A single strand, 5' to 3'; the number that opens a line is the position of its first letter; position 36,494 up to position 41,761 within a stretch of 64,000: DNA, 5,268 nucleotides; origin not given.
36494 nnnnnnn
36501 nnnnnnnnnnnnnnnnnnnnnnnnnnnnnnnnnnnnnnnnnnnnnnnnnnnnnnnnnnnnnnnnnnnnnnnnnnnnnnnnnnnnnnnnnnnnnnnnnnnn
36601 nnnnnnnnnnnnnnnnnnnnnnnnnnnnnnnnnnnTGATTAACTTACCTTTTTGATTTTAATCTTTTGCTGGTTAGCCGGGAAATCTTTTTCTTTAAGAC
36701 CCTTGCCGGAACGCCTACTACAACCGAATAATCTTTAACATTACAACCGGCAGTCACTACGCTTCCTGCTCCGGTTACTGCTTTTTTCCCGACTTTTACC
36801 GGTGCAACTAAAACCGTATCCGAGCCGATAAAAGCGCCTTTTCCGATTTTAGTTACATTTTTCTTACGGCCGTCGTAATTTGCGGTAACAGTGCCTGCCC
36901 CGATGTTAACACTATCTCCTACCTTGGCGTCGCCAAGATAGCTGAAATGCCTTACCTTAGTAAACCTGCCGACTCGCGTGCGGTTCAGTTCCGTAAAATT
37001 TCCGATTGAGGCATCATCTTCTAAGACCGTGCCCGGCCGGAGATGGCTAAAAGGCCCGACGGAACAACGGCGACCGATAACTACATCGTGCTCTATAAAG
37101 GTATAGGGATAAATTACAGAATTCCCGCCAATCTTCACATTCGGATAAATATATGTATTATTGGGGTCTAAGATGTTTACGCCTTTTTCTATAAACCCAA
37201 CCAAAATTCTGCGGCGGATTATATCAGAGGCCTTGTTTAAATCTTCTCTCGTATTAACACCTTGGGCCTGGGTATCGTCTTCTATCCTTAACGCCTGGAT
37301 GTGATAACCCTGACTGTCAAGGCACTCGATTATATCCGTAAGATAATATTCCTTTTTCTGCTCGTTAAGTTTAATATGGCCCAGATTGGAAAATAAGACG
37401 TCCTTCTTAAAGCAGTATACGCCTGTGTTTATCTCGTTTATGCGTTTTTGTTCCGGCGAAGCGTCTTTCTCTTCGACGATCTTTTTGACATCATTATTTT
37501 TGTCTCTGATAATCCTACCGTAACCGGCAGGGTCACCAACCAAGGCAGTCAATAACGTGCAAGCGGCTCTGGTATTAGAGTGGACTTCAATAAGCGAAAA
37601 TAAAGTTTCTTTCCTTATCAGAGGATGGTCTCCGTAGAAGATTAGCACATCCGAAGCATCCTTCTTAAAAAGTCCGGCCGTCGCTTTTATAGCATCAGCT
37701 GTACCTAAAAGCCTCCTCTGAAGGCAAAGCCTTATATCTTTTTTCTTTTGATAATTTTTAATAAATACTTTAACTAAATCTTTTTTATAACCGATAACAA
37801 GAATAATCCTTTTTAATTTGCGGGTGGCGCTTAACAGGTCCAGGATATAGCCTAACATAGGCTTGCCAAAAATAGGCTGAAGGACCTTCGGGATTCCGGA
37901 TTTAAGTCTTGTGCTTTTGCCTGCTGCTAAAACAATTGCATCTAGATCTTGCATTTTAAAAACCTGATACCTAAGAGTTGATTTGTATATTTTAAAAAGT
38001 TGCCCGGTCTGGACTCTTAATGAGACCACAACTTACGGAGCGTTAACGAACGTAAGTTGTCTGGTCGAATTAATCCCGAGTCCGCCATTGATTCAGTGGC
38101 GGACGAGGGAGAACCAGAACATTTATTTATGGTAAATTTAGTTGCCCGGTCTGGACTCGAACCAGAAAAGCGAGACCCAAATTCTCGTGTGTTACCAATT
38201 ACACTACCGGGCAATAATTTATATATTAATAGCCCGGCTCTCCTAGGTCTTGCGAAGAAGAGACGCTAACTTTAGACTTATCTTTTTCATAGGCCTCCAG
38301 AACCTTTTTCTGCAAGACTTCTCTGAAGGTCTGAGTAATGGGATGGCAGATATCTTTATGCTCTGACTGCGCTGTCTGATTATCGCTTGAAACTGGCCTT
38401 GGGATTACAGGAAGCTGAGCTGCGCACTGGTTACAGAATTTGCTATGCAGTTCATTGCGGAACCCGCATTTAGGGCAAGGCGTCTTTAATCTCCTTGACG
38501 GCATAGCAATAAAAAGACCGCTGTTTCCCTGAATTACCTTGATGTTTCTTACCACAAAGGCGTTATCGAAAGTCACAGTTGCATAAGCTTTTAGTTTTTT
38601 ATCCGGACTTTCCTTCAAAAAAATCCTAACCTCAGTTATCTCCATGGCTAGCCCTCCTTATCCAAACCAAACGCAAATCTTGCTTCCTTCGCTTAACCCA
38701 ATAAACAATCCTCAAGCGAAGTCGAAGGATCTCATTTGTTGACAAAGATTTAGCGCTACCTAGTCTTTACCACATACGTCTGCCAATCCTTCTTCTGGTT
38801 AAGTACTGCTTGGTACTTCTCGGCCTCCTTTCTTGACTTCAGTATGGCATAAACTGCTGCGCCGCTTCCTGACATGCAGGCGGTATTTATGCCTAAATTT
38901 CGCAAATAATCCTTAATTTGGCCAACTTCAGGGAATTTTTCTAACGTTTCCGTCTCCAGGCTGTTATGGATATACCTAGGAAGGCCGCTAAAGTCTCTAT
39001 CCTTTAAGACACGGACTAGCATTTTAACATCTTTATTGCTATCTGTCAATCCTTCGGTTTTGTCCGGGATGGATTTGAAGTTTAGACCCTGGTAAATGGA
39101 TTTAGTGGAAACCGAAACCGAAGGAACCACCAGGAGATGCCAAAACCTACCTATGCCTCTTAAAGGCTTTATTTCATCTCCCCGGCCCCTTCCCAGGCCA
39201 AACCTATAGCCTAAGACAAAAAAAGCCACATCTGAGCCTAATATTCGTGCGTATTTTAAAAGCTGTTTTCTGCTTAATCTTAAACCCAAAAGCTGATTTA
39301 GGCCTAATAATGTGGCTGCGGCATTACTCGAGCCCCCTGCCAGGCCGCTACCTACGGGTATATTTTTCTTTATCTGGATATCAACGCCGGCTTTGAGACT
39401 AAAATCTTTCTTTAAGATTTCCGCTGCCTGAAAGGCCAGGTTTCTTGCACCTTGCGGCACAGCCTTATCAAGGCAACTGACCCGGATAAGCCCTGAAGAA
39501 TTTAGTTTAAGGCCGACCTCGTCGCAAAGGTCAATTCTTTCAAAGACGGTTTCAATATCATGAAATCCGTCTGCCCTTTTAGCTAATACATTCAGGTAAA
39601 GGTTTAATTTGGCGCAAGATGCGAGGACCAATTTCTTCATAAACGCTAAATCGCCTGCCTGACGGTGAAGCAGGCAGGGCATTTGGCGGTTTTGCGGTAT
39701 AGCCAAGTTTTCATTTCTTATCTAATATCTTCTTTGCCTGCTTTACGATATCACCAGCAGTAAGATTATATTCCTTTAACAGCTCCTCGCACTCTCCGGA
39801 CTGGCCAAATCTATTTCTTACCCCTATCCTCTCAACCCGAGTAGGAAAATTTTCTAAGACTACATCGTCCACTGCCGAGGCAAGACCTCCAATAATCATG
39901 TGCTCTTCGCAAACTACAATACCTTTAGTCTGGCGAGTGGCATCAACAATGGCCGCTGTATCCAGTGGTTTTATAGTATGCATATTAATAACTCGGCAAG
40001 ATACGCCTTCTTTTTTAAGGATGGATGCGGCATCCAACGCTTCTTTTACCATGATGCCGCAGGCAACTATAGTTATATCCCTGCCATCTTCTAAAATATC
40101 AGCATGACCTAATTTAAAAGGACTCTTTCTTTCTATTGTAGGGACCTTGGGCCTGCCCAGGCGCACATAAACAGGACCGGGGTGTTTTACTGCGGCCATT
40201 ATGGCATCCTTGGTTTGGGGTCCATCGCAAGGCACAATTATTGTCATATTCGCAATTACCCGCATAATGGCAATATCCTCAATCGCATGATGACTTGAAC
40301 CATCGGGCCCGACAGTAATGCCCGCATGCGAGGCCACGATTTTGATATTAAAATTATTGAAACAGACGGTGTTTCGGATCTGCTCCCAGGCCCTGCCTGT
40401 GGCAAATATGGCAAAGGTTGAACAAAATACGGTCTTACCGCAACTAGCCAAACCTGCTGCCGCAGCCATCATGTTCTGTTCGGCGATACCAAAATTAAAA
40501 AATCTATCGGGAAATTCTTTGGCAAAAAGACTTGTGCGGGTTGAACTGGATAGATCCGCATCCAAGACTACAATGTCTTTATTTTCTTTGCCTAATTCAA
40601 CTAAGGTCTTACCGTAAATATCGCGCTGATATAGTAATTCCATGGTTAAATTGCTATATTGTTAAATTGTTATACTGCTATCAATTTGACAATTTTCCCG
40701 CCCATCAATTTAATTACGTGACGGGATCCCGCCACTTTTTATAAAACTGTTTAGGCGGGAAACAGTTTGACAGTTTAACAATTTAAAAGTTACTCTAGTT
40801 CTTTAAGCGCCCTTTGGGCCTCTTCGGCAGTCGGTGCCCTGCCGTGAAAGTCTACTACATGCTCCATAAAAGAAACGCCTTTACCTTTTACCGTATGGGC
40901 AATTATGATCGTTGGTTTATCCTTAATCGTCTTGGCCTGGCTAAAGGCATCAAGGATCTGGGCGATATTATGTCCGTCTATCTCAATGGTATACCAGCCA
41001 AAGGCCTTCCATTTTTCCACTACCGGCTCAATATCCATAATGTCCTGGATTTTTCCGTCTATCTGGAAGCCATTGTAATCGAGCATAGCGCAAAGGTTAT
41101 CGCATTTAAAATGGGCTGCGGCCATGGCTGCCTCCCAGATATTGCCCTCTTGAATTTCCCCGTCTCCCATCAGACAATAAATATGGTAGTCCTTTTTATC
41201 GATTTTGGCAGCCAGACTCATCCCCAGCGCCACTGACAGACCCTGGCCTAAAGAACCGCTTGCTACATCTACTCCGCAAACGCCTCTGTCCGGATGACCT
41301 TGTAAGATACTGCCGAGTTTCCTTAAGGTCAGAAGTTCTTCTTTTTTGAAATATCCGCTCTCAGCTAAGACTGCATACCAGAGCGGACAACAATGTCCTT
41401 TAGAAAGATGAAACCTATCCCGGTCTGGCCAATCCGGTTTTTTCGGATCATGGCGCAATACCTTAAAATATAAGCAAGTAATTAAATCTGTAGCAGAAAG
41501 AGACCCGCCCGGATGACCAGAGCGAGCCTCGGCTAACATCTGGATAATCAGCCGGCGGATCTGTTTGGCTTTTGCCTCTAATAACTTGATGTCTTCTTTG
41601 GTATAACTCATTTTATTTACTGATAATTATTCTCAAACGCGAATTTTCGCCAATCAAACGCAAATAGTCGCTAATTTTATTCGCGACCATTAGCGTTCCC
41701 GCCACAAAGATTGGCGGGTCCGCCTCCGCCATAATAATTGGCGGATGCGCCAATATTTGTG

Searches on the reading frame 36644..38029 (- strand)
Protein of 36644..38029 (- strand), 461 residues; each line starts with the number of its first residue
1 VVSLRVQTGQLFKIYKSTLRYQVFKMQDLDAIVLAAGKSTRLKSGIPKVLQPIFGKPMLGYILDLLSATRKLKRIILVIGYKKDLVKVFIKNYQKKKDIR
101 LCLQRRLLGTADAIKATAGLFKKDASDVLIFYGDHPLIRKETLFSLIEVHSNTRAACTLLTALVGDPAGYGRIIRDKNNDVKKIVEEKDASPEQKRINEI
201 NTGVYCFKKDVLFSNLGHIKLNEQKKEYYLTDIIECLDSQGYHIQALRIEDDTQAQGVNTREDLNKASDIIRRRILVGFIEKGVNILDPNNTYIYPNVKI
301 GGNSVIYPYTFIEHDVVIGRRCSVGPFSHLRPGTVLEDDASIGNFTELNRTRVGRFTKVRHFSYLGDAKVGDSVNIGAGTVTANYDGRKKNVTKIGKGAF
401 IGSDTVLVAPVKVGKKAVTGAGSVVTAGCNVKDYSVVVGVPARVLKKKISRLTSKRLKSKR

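Call 7: search_protein_families(library=pfam, proteins=[window:36644-38029:-], max_evalue=0.01)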
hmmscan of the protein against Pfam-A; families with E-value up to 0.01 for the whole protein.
window:36644-38029:- (461 aa): 9 families
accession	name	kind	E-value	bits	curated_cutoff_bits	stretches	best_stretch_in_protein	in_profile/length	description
PF00132.30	Hexapep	-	4.4e-26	89.9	27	4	393-426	2-35/36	Bacterial transferase hexapeptide (six repeats)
PF00483.29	NTP_transferase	-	6.7e-20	72.2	21.2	1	31-244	2-216/245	Nucleotidyl transferase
PF12804.13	NTP_transf_3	-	2.4e-14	54.2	27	1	31-160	1-121/160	MobA-like NTP transferase domain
PF14602.12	Hexapep_2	-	2.6e-10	40.3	27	1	393-427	2-34/34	Hexapeptide repeat of succinyl-transferase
PF01128.25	IspD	-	3.1e-09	37.4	27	1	31-161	3-128/221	2-C-methyl-D-erythritol 4-phosphate cytidylyltransferase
PF25084.1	LbH_EIF2B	-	4.4e-07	30.3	54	1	290-379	14-102/105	EIF2B subunit epsilon LbH domain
PF02348.25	CTP_transf_3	-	2e-06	28.2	22.6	1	31-156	2-120/217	Cytidylyltransferase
PF25087.1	GMPPB_C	-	2.3e-05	24.5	39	1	312-400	7-82/110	GMPPB C-terminal domain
PF00535.33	Glycos_transf_2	-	0.003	18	23.3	1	62-175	17-128/168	Glycosyl transferase family 2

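Call 8: search_protein_families(library=ncbifam, proteins=[window:36644-38029:-], max_evalue=0.01)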
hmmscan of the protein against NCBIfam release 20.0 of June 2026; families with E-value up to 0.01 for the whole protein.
window:36644-38029:- (461 aa): 75 families (the best 25 are shown)
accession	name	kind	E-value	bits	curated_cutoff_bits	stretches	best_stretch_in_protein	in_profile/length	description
TIGR01173.1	glmU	equivalog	2.9e-134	448.3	366.85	2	30-325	2-290/452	bifunctional UDP-N-acetylglucosamine diphosphorylase/glucosamine-1-phosphate N-acetyltransferase GlmU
NF010934.1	PRK14354.1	equivalog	9.5e-133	443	450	2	31-323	2-288/447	bifunctional UDP-N-acetylglucosamine diphosphorylase/glucosamine-1-phosphate N-acetyltransferase GlmU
NF010937.0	PRK14357.1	equivalog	5.3e-123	411.2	658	2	31-327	3-285/448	bifunctional UDP-N-acetylglucosamine diphosphorylase/glucosamine-1-phosphate N-acetyltransferase GlmU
NF010932.0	PRK14352.1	equivalog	1.8e-122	409.5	611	2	26-326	4-302/488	bifunctional UDP-N-acetylglucosamine diphosphorylase/glucosamine-1-phosphate N-acetyltransferase GlmU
NF010935.0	PRK14355.1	equivalog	5.5e-122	407.7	718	2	26-324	1-295/459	bifunctional UDP-N-acetylglucosamine diphosphorylase/glucosamine-1-phosphate N-acetyltransferase GlmU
NF010933.0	PRK14353.1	equivalog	1.3e-113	380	505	1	28-459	5-445/453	bifunctional UDP-N-acetylglucosamine diphosphorylase/glucosamine-1-phosphate N-acetyltransferase GlmU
NF010940.0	PRK14360.1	equivalog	1.3e-112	376.7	602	2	32-326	5-291/452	bifunctional UDP-N-acetylglucosamine diphosphorylase/glucosamine-1-phosphate N-acetyltransferase GlmU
NF010936.0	PRK14356.1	equivalog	1.2e-107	360.6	666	2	30-306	7-278/456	bifunctional UDP-N-acetylglucosamine diphosphorylase/glucosamine-1-phosphate N-acetyltransferase GlmU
NF006986.0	PRK09451.1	equivalog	4.4e-100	335.7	725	2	26-291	3-259/456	bifunctional UDP-N-acetylglucosamine diphosphorylase/glucosamine-1-phosphate N-acetyltransferase GlmU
NF010939.0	PRK14359.1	equivalog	5.3e-94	315.2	592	1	30-431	4-406/430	bifunctional UDP-N-acetylglucosamine diphosphorylase/glucosamine-1-phosphate N-acetyltransferase GlmU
NF010938.0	PRK14358.1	equivalog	2.6e-89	300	500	2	26-311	5-284/481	bifunctional N-acetylglucosamine-1-phosphate uridyltransferase/glucosamine-1-phosphate acetyltransferase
TIGR03992.1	Arch_glmU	subfamily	2.4e-59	201.2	292.1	1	30-437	2-387/393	bifunctional sugar-1-phosphate nucleotidylyltransferase/acetyltransferase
NF041173.1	Sug_nt_acttase_Thmprot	equivalog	3.5e-47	161.3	600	1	30-437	2-387/405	bifunctional sugar-1-phosphate nucleotidylyltransferase/acetyltransferase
NF052502.1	man1P_GTase_Rv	exception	5e-25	88.1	440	1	30-379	2-327/352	mannose-1-phosphate guanylyltransferase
NF041313.1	UDPGP_AglF_Halo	equivalog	3.7e-21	75.7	400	1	30-268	2-231/234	UTP--glucose-1-phosphate uridylyltransferase AglF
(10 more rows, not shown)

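Call 24: find_related_loci(query=window:36644-38029:-, collection=genome_contigs, flank=10000)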
Query window:36644-38029:- (461 aa) in genome_contigs; peptide patterns used: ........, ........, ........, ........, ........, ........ (x = any residue, [..] = any of these).
136 stretches matched a pattern; 32 encode a relative of the query (tblastn E <= 1e-3); 32 distinct loci.
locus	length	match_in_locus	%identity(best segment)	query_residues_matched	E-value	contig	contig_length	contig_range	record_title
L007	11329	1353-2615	51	26-451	6e-129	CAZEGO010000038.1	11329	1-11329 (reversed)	MAG TPA_asm: uncultured Planctomycetia bacterium isolate SRP141376_co2_263 genome assembly, contig: NODE_10967_length_11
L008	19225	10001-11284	44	25-458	2e-111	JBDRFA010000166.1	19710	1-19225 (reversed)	MAG: Candidatus Omnitrophota bacterium isolate MEGAHIT-group-1.343 k141_5062935, whole genome shotgun sequence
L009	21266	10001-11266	44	20-448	1e-113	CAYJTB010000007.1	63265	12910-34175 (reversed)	MAG TPA_asm: uncultured bacterium isolate ERP125453_co1_402 genome assembly, contig: NODE_286_length_63265_cov_9.264215,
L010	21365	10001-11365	41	15-438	1e-99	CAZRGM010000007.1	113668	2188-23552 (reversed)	MAG TPA_asm: uncultured Eubacteriales bacterium isolate SRP067234_co1_329 genome assembly, contig: k99_450660, whole gen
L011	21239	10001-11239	42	29-447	1e-95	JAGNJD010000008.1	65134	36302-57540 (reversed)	MAG: Candidatus Goldiibacteriota bacterium isolate Gw_SlDig_bin_230 Gw_SlDig_539_length_65134_cov_7.903810, whole genome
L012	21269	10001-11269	38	31-426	3e-94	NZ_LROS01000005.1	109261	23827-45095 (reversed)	Clostridium ragsdalei P11 CLRAG_contig000005, whole genome shotgun sequence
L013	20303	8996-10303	38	20-426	1e-93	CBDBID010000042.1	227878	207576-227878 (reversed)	MAG: Acidobacteriota bacterium isolate e7d1a751-8736-478f-8aec-59b9d2f3719b genome assembly, contig: contig_42, whole ge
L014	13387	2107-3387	39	28-436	1e-90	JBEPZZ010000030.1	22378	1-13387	MAG: Pseudothermotoga sp. isolate 03V1_S199.semibin_refined.057 NODE_1488_length_22378_cov_1.545459:0-22378, whole genom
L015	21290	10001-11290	36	27-426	2e-90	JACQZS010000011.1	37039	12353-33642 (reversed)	MAG: Acidobacteria bacterium isolate NC_groundwater_1573_Pr3_B-0.1um_64_10 SR-2_scaffold_141_43266, whole genome shotgun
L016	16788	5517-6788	38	31-426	1e-86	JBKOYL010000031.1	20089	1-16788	MAG: Actinomycetota bacterium isolate GB_HAYS_MAG_00062 GB_HAYS_000000463411, whole genome shotgun sequence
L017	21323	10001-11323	36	13-425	5e-86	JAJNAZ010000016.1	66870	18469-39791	MAG: Solirubrobacterales bacterium isolate C_No_T20_A_bin.54 scaffold_347, whole genome shotgun sequence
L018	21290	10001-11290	36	21-426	1e-84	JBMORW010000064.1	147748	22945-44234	MAG: Bacillota bacterium isolate Betzabe_MAG190 MAG190_64, whole genome shotgun sequence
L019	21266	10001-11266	38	32-425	5e-84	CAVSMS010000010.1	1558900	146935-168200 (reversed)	MAG: uncultured Solirubrobacterales bacterium isolate MFD04935.bin.2.93 genome assembly, contig: contig_1896, whole geno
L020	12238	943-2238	36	25-426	7e-82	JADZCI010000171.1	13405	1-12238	MAG: Bryobacterales bacterium isolate SJ717 c_000000307344, whole genome shotgun sequence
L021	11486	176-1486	36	25-439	1e-80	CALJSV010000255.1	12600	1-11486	MAG: uncultured Clostridia bacterium isolate R1_Bin_METABAT__56_1 genome assembly, contig: c_000001463292, whole genome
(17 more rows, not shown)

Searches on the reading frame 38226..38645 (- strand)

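Call 7: search_protein_families(library=pfam, proteins=[window:38226-38645:-], max_evalue=0.01)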
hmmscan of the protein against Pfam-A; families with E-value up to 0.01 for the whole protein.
window:38226-38645:- (139 aa): 5 families
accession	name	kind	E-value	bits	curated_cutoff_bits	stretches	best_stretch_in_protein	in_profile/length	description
PF04026.17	SpoVG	-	3.3e-30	104.5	29.6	1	1-121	1-82/82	SpoVG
PF13240.11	Zn_Ribbon_1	-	0.00017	21.7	25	1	57-78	2-23/23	zinc-ribbon domain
PF12773.13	DZR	-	0.00035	21.1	27.3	1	57-79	1-23/45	Double zinc ribbon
PF00641.23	Zn_ribbon_RanBP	-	0.00054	19.6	27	1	57-76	7-26/30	Zn-finger in Ran binding protein and others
PF24463.1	DUF7577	-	0.0025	17.8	28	1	57-79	5-27/27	Domain of unknown function (DUF7577)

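Call 8: search_protein_families(library=ncbifam, proteins=[window:38226-38645:-], max_evalue=0.01)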
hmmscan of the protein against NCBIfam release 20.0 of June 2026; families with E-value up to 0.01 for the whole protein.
window:38226-38645:- (139 aa): 2 families
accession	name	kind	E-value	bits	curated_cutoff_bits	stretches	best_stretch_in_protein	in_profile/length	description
NF009749.0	PRK13259.1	equivalog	4.8e-29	100.3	108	2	1-54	1-53/96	septation regulator SpoVG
NF011149.0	PRK14559.1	equivalog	0.002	17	374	1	57-130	4-74/642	serine/threonine phosphatase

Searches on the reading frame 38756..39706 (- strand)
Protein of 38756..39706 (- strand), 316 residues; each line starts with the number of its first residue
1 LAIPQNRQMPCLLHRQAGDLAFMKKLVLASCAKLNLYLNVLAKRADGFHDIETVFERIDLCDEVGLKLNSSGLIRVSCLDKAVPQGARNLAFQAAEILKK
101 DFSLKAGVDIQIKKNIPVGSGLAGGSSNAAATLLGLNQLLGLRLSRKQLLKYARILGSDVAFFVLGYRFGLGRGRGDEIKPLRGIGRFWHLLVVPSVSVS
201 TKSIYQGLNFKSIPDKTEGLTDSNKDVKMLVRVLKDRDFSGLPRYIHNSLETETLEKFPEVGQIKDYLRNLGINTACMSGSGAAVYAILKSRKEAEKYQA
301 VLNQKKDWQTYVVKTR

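Call 7: search_protein_families(library=pfam, proteins=[window:38756-39706:-], max_evalue=0.01)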
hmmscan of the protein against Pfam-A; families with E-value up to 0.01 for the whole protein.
window:38756-39706:- (316 aa): 3 families
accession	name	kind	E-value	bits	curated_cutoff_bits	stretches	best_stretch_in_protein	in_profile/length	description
PF00288.32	GHMP_kinases_N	-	9.7e-20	71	22.3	1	89-166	1-86/87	GHMP kinases N terminal domain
PF08544.19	GHMP_kinases_C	-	1.8e-09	38.3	21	1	234-304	5-81/85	GHMP kinases C terminal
PF22700.2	MVD-like_N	-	0.0001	22.5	27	1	97-155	71-130/157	Diphosphomevalonate decarboxylase-like N-terminal domain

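Call 8: search_protein_families(library=ncbifam, proteins=[window:38756-39706:-], max_evalue=0.01)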
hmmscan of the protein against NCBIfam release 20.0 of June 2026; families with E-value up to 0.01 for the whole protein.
window:38756-39706:- (316 aa): 17 families
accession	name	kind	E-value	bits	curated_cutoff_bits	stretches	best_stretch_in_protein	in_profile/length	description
TIGR00154.1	ispE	equivalog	1.8e-69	234.6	138.7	1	26-308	3-274/294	4-(cytidine 5'-diphospho)-2-C-methyl-D-erythritol kinase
NF002870.0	PRK03188.1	equivalog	7e-55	185.9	286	1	25-308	10-289/310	4-(cytidine 5'-diphospho)-2-C-methyl-D-erythritol kinase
NF011202.0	PRK14608.1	equivalog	1.5e-51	175.4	204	1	23-308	7-285/294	4-(cytidine 5'-diphospho)-2-C-methyl-D-erythritol kinase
NF011205.0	PRK14611.1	equivalog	3.3e-49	167.8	364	1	27-315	3-274/275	4-(cytidine 5'-diphospho)-2-C-methyl-D-erythritol kinase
NF011207.0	PRK14613.1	equivalog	7.1e-30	104.3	359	1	30-301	3-282/297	4-(cytidine 5'-diphospho)-2-C-methyl-D-erythritol kinase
NF003216.0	PRK04181.1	equivalog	3.8e-27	95.7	191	1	29-288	4-253/257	4-(cytidine 5'-diphospho)-2-C-methyl-D-erythritol kinase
NF002288.1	PRK01212.1-4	equivalog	1.1e-21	77.2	194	2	61-153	26-122/303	homoserine kinase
NF004568.0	PRK05905.1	equivalog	1.2e-19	71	321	1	28-288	6-255/261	4-(cytidine 5'-diphospho)-2-C-methyl-D-erythritol kinase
TIGR00191.1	thrB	equivalog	8.5e-16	57.7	168.25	1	59-306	30-282/304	homoserine kinase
NF003036.0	PRK03926.1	equivalog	3e-07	29.8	403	1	92-152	61-120/302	mevalonate kinase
NF003006.0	PRK03817.1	equivalog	1.7e-06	27.3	443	1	103-154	83-134/352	galactokinase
TIGR01920.1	Shik_kin_archae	equivalog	7.9e-06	25.4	126.85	1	87-152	49-114/266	shikimate kinase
NF009948.0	PRK13412.1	equivalog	3.6e-05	21.7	721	1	103-155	722-774/974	bifunctional fucokinase/fucose-1-phosphate guanylyltransferase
TIGR00549.1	mevalon_kin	equivalog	0.00027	20.5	163.05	1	99-154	74-127/276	mevalonate kinase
NF040726.1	BetaRFA-P_synth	equivalog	0.0005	19.3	328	0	259-305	261-309/327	beta-ribofuranosylaminobenzene 5'-phosphate synthase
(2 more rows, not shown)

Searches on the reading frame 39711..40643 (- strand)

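Call 87: search_protein_families(library=pfam, proteins=[window:39711-40643:-], max_evalue=0.00001)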
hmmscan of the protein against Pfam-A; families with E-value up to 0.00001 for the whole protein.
window:39711-40643:- (310 aa): 4 families
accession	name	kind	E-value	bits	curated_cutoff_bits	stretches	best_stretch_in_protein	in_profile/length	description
PF02779.29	Transket_pyr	-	1.3e-45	155.6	27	1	7-168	6-173/174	Transketolase, pyrimidine binding domain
PF02780.25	Transketolase_C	-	2.8e-31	108.5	25.9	1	179-299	1-124/124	Transketolase, C-terminal domain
PF22613.1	Transketolase_C_1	-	3.3e-08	34.2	27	1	186-295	10-113/113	Transketolase-like TK C-terminal domain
PF17147.9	PFOR_II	-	7.4e-07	29.9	27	0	189-280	2-93/102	Pyruvate:ferredoxin oxidoreductase core domain II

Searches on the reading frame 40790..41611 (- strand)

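Call 87: search_protein_families(library=pfam, proteins=[window:40790-41611:-], max_evalue=0.00001)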
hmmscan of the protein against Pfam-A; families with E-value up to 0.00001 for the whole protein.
window:40790-41611:- (273 aa): 3 families
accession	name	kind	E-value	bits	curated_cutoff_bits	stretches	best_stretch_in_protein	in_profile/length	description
PF00456.26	Transketolase_N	-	3.4e-60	204.2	22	1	14-267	5-270/334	Transketolase, thiamine diphosphate binding domain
PF13292.11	DXP_synthase_N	-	2.5e-13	50.4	21.2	1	10-188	17-179/274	1-deoxy-D-xylulose-5-phosphate synthase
PF00676.26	E1_dh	-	2.6e-06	27.1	22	1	117-235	99-219/300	Dehydrogenase E1 component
